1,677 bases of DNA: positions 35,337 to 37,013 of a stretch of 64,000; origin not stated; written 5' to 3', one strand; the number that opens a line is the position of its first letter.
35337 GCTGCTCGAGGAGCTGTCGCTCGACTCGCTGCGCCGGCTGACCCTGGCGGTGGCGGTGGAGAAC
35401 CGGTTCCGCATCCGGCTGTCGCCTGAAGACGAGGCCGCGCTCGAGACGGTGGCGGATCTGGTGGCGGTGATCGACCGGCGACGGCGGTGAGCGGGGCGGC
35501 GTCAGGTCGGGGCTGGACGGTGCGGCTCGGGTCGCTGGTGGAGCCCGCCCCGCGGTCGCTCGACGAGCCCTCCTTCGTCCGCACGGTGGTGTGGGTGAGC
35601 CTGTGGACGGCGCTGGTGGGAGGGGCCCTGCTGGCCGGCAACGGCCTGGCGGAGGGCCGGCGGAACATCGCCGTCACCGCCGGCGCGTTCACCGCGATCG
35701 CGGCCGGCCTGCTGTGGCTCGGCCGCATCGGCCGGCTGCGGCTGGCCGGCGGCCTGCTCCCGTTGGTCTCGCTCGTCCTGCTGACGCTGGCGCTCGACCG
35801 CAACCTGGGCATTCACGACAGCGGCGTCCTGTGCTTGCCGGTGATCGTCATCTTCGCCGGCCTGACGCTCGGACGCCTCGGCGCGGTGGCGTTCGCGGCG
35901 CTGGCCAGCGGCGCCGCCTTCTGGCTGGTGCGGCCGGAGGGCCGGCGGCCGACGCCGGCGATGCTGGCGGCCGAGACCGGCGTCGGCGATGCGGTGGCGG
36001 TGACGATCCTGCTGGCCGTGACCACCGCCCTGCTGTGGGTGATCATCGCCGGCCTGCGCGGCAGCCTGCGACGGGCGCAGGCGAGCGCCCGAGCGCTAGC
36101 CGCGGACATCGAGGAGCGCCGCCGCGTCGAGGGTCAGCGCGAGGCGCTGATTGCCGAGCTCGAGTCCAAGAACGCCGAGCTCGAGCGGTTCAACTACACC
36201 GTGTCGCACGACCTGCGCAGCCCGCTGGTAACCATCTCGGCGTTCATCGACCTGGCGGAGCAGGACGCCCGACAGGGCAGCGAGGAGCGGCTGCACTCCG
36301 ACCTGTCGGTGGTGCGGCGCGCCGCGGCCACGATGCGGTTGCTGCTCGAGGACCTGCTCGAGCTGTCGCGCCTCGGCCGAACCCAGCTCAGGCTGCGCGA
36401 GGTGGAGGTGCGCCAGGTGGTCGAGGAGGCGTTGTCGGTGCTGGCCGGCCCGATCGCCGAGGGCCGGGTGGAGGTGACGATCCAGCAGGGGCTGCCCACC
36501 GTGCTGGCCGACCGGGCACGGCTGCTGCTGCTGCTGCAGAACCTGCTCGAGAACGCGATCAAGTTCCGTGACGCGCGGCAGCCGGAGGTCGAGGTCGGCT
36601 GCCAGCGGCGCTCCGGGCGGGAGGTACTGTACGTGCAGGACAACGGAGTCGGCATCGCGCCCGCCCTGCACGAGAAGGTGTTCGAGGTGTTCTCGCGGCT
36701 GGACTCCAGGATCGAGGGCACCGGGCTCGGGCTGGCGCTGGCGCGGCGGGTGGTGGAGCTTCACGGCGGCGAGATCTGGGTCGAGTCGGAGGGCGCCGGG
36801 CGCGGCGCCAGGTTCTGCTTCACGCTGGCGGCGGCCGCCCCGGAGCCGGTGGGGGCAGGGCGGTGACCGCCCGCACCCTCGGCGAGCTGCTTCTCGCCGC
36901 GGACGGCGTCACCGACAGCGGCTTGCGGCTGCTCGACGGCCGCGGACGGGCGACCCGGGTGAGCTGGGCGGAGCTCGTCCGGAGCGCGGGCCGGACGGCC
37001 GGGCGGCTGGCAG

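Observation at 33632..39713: Translationally coupled type III PKS operon: PKS, ICMT methyltransferase, ACP, kinase, FAAL, flavin monooxygenase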

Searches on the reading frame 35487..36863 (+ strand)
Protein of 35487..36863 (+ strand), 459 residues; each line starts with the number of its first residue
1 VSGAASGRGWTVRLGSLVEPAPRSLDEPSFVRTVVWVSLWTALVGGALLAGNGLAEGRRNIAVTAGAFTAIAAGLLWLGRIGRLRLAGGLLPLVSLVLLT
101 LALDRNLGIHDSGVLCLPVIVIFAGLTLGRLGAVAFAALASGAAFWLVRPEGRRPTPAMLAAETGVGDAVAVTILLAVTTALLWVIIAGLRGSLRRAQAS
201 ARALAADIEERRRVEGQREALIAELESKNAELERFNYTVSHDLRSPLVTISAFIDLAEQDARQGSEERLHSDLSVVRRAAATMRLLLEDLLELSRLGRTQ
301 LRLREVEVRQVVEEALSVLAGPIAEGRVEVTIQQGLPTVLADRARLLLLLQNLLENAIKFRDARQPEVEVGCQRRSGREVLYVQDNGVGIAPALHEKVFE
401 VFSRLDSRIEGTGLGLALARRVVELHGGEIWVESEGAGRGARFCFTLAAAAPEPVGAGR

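Call 5: search_protein_families(library=pfam, proteins=[window:35487-36863:+])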
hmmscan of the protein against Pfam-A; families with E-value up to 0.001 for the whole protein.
seq(459 aa): 2 families
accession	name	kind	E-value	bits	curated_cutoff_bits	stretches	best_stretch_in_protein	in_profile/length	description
PF02518.31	HATPase_c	-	5.9e-26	91.5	26.4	1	342-448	2-108/111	Histidine kinase-, DNA gyrase B-, and HSP90-like ATPase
PF00512.31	HisKA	-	9.9e-11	42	26.9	1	232-297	2-64/66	His Kinase A (phospho-acceptor) domain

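Call 6: search_protein_families(library=ncbifam, proteins=[window:35487-36863:+])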
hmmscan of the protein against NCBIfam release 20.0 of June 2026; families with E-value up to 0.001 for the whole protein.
seq(459 aa): 77 families (the best 25 are shown)
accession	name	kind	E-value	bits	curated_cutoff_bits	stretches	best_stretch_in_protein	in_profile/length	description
NF047465.1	hybrid_HK_LvrA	exception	1.9e-43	148.6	1200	1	222-448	590-817/819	hybrid histidine kinase/response regulator LvrA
NF046044.1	PnpS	equivalog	2.3e-35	122.4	400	1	236-447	174-389/390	two-component system histidine kinase PnpS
NF006800.0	PRK09303.1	equivalog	1.1e-34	120.1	342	1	215-447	138-375/383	histidine kinase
TIGR02966.1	phoR_proteo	equivalog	1.5e-34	119.5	334.2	1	235-446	117-332/333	phosphate regulon sensor histidine kinase PhoR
NF033092.0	HK_WalK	equivalog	2.8e-34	118.7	725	1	223-448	363-593/594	cell wall metabolism sensor histidine kinase WalK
NF008468.0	PRK11360.1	equivalog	2e-33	115.6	646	1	229-449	393-608/616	two-component system sensor histidine kinase AtoS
NF041880.1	EPS_EpsF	equivalog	1.4e-32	112.9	900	1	205-444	254-488/492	response regulator EpsF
TIGR02956.1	TMAO_torS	equivalog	1.7e-32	112.5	676.5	1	235-452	467-685/967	TMAO reductase system sensor histidine kinase/response regulator TorS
NF008312.0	PRK11100.1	equivalog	9.3e-32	110.5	356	1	173-442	193-467/477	two-component system sensor histidine kinase CreC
NF041735.1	hist_kin_RppB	equivalog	9.5e-29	100.4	400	1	233-447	217-437/438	two-component system sensor histidine kinase RppB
NF007793.0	PRK10490.1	equivalog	9.3e-28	96.7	1123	1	221-451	652-884/895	two-component system sensor histidine kinase KdpD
NF007688.0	PRK10364.1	equivalog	5.2e-27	94.7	479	1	212-448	218-450/460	two-component system sensor histidine kinase ZraS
NF038297.2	hybrid_HK_HrmK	equivalog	5.3e-27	94.7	725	1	221-448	224-456/607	hybrid histidine kinase/response regulator HrmK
NF040691.1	MtrAB_MtrB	equivalog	2.1e-26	93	450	1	222-453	261-496/507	MtrAB system histidine kinase MtrB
NF047874.1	MASE3_PAS_HK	subfamily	2.9e-26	92.4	560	1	204-449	371-625/655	MASE3 domain-containing sensor histidine kinase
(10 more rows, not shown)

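Call 24: find_homologous_proteins(query=window:35487-36863:+)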
Query window:35487-36863:+ (459 aa): 5149 proteins with E <= 0.001 among 8000 candidates; the best 120 are listed.
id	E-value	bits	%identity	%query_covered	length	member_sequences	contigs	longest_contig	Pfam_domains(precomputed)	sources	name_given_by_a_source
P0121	4.3e-282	953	100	100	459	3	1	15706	PF02518.32,PF00512.32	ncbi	-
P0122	5.5e-87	311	51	53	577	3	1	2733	PF08448.17,PF02518.32,PF00512.32,PF00989.32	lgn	-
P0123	7.5e-87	310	47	77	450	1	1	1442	PF02518.32,PF00512.32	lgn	-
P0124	3.0e-85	305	50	53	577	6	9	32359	PF08448.17,PF02518.32,PF00512.32,PF00989.32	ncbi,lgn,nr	ncbi:MAG: ATP-binding protein [Anaerolineae bacterium]|nr:ATP-binding protein [Anaerolineae bacteriu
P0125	1.0e-84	303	48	55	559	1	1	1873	PF13426.14,PF13188.14,PF02518.32,PF00512.32,PF00989.32,PF14501.13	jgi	jgi:two-component system, LuxR family, sensor kinase FixL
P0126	8.5e-84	300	47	53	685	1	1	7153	PF08447.19,PF13426.14,PF13188.14,PF08448.17,PF02518.32,PF00512.32,PF00989.32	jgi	-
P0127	4.1e-83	298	48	53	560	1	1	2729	PF13426.14,PF13188.14,PF08448.17,PF02518.32,PF00512.32,PF00989.32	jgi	jgi:PAS domain S-box-containing protein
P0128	1.0e-82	296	42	97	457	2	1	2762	PF02518.32,PF00512.32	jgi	jgi:signal transduction histidine kinase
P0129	1.5e-81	293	47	56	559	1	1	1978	PF13426.14,PF13188.14,PF08448.17,PF02518.32,PF00512.32,PF00989.32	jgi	jgi:PAS domain S-box-containing protein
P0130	7.0e-81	290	45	95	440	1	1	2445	PF02518.32,PF00512.32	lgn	-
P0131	2.8e-80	288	47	55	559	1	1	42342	PF13426.14,PF13188.14,PF08448.17,PF02518.32,PF00512.32,PF00989.32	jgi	jgi:PAS domain S-box-containing protein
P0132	3.4e-80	288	48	58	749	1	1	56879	PF13185.13,PF01590.33,PF08448.17,PF02518.32,PF13492.13,PF00512.32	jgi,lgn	jgi:signal transduction histidine kinase/PAS domain-containing protein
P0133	5.7e-80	287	47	54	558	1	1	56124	PF13426.14,PF13188.14,PF12860.14,PF08448.17,PF02518.32,PF00512.32,PF00989.32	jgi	jgi:PAS domain S-box-containing protein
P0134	1.9e-79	286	55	50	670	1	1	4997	PF00672.31,PF02743.25,PF02518.32,PF00512.32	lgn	-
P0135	1.9e-79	286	43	97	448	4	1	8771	PF02518.32,PF00512.32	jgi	jgi:signal transduction histidine kinase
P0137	2.9e-79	285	43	93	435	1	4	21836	PF02518.32,PF00512.32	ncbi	-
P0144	9.1e-78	280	43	97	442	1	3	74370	PF02518.32,PF00512.32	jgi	jgi:signal transduction histidine kinase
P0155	8.1e-77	277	42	98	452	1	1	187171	PF02518.32,PF00512.32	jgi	jgi:signal transduction histidine kinase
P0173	3.4e-75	272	41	97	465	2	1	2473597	PF02518.32,PF00512.32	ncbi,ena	-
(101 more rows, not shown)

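Call 27: find_encoding_contigs(protein=P0173, flank=8000, max_places=2)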
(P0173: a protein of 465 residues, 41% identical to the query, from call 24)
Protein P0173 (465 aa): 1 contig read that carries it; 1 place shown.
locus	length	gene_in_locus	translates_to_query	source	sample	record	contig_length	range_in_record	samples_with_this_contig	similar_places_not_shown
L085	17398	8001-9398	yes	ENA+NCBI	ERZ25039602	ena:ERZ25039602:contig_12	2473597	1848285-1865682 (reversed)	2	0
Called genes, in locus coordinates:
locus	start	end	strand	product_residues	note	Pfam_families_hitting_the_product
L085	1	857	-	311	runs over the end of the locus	PF00795:CN_hydrolase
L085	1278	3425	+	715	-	PF13237:Fer4_10 (faint)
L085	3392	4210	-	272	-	PF00941:FAD_binding_5, PF03450:CO_deh_flav_C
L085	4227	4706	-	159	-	PF00111:Fer2 (weak), PF01799:Fer2_2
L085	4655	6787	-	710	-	PF01315:Ald_Xan_dh_C, PF02738:MoCoBD_1, PF20256:MoCoBD_2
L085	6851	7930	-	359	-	PF00288:GHMP_kinases_N, PF08544:GHMP_kinases_C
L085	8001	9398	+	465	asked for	PF00512:HisKA, PF02518:HATPase_c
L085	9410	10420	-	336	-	PF01156:IU_nuc_hydro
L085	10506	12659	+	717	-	PF02065:Melibiase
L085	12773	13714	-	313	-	PF02633:Creatininase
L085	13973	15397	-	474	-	-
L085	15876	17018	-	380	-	PF24251:DUF7453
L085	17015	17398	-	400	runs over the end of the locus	PF24251:DUF7453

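Call 28: find_encoding_contigs(protein=P0155, flank=8000, max_places=2)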
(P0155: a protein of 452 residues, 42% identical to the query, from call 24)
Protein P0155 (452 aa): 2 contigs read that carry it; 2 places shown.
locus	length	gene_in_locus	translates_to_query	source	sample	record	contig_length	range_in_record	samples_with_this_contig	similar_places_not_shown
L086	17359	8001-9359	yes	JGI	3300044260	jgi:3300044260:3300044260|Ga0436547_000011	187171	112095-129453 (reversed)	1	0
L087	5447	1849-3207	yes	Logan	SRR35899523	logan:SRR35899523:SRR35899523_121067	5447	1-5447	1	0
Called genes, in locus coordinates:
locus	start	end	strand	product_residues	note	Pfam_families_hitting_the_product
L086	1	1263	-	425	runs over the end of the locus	PF00795:CN_hydrolase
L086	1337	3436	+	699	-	PF13534:Fer4_17 (faint), PF13183:Fer4_8 (weak), PF13237:Fer4_10 (faint)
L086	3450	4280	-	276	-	PF00941:FAD_binding_5, PF03450:CO_deh_flav_C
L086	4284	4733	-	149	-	PF00111:Fer2, PF01799:Fer2_2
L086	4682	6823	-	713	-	PF01315:Ald_Xan_dh_C, PF02738:MoCoBD_1, PF20256:MoCoBD_2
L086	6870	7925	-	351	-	PF00288:GHMP_kinases_N, PF08544:GHMP_kinases_C (weak)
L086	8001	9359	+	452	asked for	PF00512:HisKA, PF02518:HATPase_c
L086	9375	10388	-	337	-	PF01156:IU_nuc_hydro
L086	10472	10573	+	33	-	-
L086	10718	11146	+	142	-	PF20587:DUF6789 (weak)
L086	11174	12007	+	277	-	-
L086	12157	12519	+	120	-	PF01588:tRNA_bind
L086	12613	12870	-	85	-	-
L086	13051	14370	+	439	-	PF22244:GCE_fung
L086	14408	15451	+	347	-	PF00756:Esterase (weak), PF02129:Peptidase_S15, PF01738:DLH, PF20434:BD-FAE, PF00561:Abhydrolase_1, PF12146:Hydrolase_4 (weak), PF12697:Abhydrolase_6 (weak), PF00326:Peptidase_S9, +1 more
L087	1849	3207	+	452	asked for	PF00512:HisKA, PF02518:HATPase_c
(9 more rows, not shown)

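Call 29: find_encoding_contigs(protein=P0144, flank=8000, max_places=2)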
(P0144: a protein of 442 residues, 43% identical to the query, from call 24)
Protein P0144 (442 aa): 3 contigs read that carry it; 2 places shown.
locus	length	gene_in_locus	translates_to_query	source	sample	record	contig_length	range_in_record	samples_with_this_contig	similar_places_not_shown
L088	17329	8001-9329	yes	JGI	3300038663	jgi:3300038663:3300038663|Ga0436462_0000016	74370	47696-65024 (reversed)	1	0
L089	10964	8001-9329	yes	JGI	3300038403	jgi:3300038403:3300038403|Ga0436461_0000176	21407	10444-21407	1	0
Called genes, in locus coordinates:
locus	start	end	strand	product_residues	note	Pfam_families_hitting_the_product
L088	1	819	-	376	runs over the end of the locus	PF02729:OTCace_N, PF00185:OTCace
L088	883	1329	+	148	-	PF01842:ACT (faint)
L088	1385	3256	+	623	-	PF13237:Fer4_10 (faint), PF12838:Fer4_7 (faint), PF13183:Fer4_8 (weak)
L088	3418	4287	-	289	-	PF00941:FAD_binding_5, PF03450:CO_deh_flav_C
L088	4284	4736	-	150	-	PF00111:Fer2, PF01799:Fer2_2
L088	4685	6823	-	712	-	PF01315:Ald_Xan_dh_C, PF02738:MoCoBD_1, PF20256:MoCoBD_2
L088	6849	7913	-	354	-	PF00288:GHMP_kinases_N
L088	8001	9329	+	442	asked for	PF00512:HisKA, PF02518:HATPase_c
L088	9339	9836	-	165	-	PF01156:IU_nuc_hydro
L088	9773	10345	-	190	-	PF01156:IU_nuc_hydro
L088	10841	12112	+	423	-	PF22244:GCE_fung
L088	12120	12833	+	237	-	PF01983:CofC (weak), PF09837:DUF2064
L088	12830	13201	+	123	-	PF00027:cNMP_binding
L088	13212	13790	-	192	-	PF01227:GTP_cyclohydroI, PF14489:QueF (faint)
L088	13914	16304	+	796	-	PF00270:DEAD, PF04851:ResIII (weak), PF00271:Helicase_C, PF22982:WHD_HRQ1, PF09369:MZB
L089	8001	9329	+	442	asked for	PF00512:HisKA, PF02518:HATPase_c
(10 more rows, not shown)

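Call 30: find_encoding_contigs(protein=P0137, flank=8000, max_places=2)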
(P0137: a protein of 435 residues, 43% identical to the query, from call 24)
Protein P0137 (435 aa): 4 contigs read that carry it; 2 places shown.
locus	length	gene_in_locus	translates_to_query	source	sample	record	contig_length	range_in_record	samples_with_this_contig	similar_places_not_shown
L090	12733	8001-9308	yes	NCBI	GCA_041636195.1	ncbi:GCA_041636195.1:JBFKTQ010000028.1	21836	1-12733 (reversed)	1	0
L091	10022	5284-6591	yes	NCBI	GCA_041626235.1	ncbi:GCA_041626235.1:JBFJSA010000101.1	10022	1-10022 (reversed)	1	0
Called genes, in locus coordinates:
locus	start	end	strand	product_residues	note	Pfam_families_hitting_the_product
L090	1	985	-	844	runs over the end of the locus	PF17957:Big_7 (faint), PF13519:VWA_2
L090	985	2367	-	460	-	PF02812:ELFV_dehydrog_N, PF00208:ELFV_dehydrog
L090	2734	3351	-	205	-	-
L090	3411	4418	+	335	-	PF19040:SGNH (faint), PF00657:Lipase_GDSL (weak), PF13472:Lipase_GDSL_2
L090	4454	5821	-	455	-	PF04389:Peptidase_M28 (faint), PF01546:Peptidase_M20, PF07687:M20_dimer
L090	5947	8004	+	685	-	PF13176:TPR_7 (faint), PF07719:TPR_2 (faint), PF13414:TPR_11 (faint)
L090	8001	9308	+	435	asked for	PF00512:HisKA, PF02518:HATPase_c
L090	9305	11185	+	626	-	PF01019:G_glu_transpept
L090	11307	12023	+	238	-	PF03544:TonB_C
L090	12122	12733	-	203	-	?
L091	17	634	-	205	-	-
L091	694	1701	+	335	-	PF19040:SGNH (faint), PF00657:Lipase_GDSL (weak), PF13472:Lipase_GDSL_2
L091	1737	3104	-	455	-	PF04389:Peptidase_M28 (faint), PF01546:Peptidase_M20, PF07687:M20_dimer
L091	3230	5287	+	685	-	PF07719:TPR_2 (faint), PF13414:TPR_11 (faint), PF13431:TPR_17 (faint)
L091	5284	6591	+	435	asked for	PF00512:HisKA, PF02518:HATPase_c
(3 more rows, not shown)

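Call 47: find_encoding_contigs(protein=P0123, flank=3000, max_places=3)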
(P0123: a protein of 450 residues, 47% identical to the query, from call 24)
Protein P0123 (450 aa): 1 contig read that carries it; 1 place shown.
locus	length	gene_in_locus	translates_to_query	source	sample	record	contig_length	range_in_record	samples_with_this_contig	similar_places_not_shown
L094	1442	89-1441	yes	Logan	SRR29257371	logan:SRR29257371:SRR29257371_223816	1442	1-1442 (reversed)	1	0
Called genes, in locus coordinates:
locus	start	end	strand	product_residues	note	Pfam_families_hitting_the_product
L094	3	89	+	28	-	?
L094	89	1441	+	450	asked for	PF00512:HisKA, PF02518:HATPase_c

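Call 48: find_encoding_contigs(protein=P0130, flank=3000, max_places=3)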
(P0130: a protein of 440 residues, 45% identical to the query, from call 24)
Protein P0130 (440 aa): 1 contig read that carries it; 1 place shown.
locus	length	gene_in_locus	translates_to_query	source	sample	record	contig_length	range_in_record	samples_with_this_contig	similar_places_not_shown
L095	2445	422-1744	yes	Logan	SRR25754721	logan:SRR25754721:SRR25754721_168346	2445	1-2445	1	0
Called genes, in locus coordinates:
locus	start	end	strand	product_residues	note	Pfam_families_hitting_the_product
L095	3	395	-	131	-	?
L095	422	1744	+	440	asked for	PF00512:HisKA, PF02518:HATPase_c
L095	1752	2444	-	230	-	?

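Call 53: find_homologous_proteins(query=P0123)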
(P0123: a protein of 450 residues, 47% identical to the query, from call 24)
Query P0123 (450 aa): 1467 proteins with E <= 0.001 among 8000 candidates; the best 120 are listed.
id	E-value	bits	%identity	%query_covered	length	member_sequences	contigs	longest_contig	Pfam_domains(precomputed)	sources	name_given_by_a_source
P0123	1.9e-279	945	100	100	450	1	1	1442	PF02518.32,PF00512.32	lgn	-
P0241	1.5e-92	329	46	94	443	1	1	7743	PF02518.32,PF00512.32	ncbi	-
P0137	1.7e-90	322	44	94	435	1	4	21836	PF02518.32,PF00512.32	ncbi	-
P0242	6.9e-89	317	58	54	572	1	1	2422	PF08447.19,PF13426.14,PF08448.17,PF02518.32,PF00512.32,PF00989.32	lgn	-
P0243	1.1e-88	316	61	51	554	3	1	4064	PF08448.17,PF02518.32,PF00512.32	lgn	-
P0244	1.4e-87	313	41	98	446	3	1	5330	PF02518.32,PF00512.32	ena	-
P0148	1.8e-87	312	56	54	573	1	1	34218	PF08447.19,PF13426.14,PF08448.17,PF02518.32,PF00512.32,PF00989.32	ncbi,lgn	-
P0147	5.3e-87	311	55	54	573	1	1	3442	PF08447.19,PF13426.14,PF08448.17,PF02518.32,PF00512.32,PF00989.32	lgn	-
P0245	5.9e-87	311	40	94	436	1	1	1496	PF02518.32,PF00512.32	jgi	jgi:signal transduction histidine kinase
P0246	1.2e-86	310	55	53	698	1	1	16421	PF08447.19,PF13426.14,PF13188.14,PF08448.17,PF02518.32,PF00512.32,PF00989.32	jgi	jgi:PAS domain S-box-containing protein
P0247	2.2e-86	309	41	92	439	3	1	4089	PF02518.32,PF00512.32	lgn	-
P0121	7.4e-86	307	45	89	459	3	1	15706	PF02518.32,PF00512.32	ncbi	-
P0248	2.0e-85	306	58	50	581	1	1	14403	PF13426.14,PF02518.32,PF00512.32,PF00989.32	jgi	-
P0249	3.0e-85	305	58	54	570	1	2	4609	PF08447.19,PF13426.14,PF08448.17,PF02518.32,PF00512.32,PF00989.32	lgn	-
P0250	1.2e-84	303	40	95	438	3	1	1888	PF02518.32,PF00512.32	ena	-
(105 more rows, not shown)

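Call 54: find_encoding_contigs(protein=P0241, flank=8000, max_places=2)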
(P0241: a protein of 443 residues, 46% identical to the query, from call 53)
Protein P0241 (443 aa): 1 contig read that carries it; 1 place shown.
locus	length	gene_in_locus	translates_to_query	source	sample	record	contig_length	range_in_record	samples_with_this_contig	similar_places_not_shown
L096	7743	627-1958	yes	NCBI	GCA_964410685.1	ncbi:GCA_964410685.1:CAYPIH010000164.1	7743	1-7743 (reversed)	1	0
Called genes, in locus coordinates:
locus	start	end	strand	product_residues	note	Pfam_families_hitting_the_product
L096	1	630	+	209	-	?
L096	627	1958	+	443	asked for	PF00512:HisKA, PF02518:HATPase_c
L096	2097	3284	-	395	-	PF07992:Pyr_redox_2, PF00070:Pyr_redox, PF22366:NDH2_C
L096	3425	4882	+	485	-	PF07884:VKOR, PF13462:Thioredoxin_4, PF01323:DSBA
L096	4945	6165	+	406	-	-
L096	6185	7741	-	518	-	?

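Call 55: search_protein_families(library=pfam, proteins=[L096:1-627:+, L096:4945-6165:+, L095:3-395:-, L095:1752-2444:-, L090:5947-8004:+], max_evalue=0.01)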
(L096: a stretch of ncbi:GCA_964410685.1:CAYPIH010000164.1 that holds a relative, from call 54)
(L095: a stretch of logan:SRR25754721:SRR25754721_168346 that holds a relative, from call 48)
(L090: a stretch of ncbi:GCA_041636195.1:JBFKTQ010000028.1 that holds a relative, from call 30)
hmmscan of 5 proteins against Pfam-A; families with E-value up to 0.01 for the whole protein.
L096:1-627:+ (209 aa): 1 family
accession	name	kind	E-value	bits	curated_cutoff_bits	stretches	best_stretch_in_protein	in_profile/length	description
PF20696.2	UbiD_C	-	5.3e-10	39.8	24.2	1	2-43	83-124/127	3-octaprenyl-4-hydroxybenzoate carboxy-lyase C-terminal domain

L096:4945-6165:+ (406 aa): 1 family
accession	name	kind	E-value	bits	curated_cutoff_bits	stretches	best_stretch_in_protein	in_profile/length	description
PF00069.31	Pkinase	-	0.00052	19.9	31.7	1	65-100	161-196/263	Protein kinase domain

L095:3-395:- (131 aa): 1 family
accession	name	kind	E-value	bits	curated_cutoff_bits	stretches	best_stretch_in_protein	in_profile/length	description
PF00288.32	GHMP_kinases_N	-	0.00025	21.6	22.3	1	104-130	16-43/87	GHMP kinases N terminal domain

L095:1752-2444:- (230 aa): 1 family
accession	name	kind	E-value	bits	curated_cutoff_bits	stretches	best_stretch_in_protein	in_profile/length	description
PF01156.24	IU_nuc_hydro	-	6.4e-21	75.7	34.2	1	21-202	96-275/297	Inosine-uridine preferring nucleoside hydrolase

L090:5947-8004:+ (685 aa): 10 families
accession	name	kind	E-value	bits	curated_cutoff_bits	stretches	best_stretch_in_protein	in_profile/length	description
PF07719.23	TPR_2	-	4.8e-09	36.1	27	0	547-578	3-34/34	Tetratricopeptide repeat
PF13414.12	TPR_11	-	2e-05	24.6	26.8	0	486-525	3-42/42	TPR repeat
PF13176.12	TPR_7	-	2.1e-05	24.7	27.9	0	550-577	4-31/36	Tetratricopeptide repeat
PF13431.12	TPR_17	-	4.7e-05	23.8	24.4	0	567-593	1-27/34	Tetratricopeptide repeat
PF13231.12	PMT_2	-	0.00023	21.9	26.1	1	75-233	5-154/160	Dolichyl-phosphate-mannose-protein mannosyltransferase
PF00515.34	TPR_1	-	0.0014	18.8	27.8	0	512-535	2-25/34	Tetratricopeptide repeat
PF13428.12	TPR_14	-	0.0015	19.5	23.5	0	618-650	6-38/44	Tetratricopeptide repeat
PF13181.12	TPR_8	-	0.0019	18.7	25.7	0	513-543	3-33/34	Tetratricopeptide repeat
PF13432.12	TPR_16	-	0.0048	17.8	32.7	1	485-545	5-65/65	Tetratricopeptide repeat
PF13424.12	TPR_12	-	0.0098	16.5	30.1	1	546-607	4-73/77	Tetratricopeptide repeat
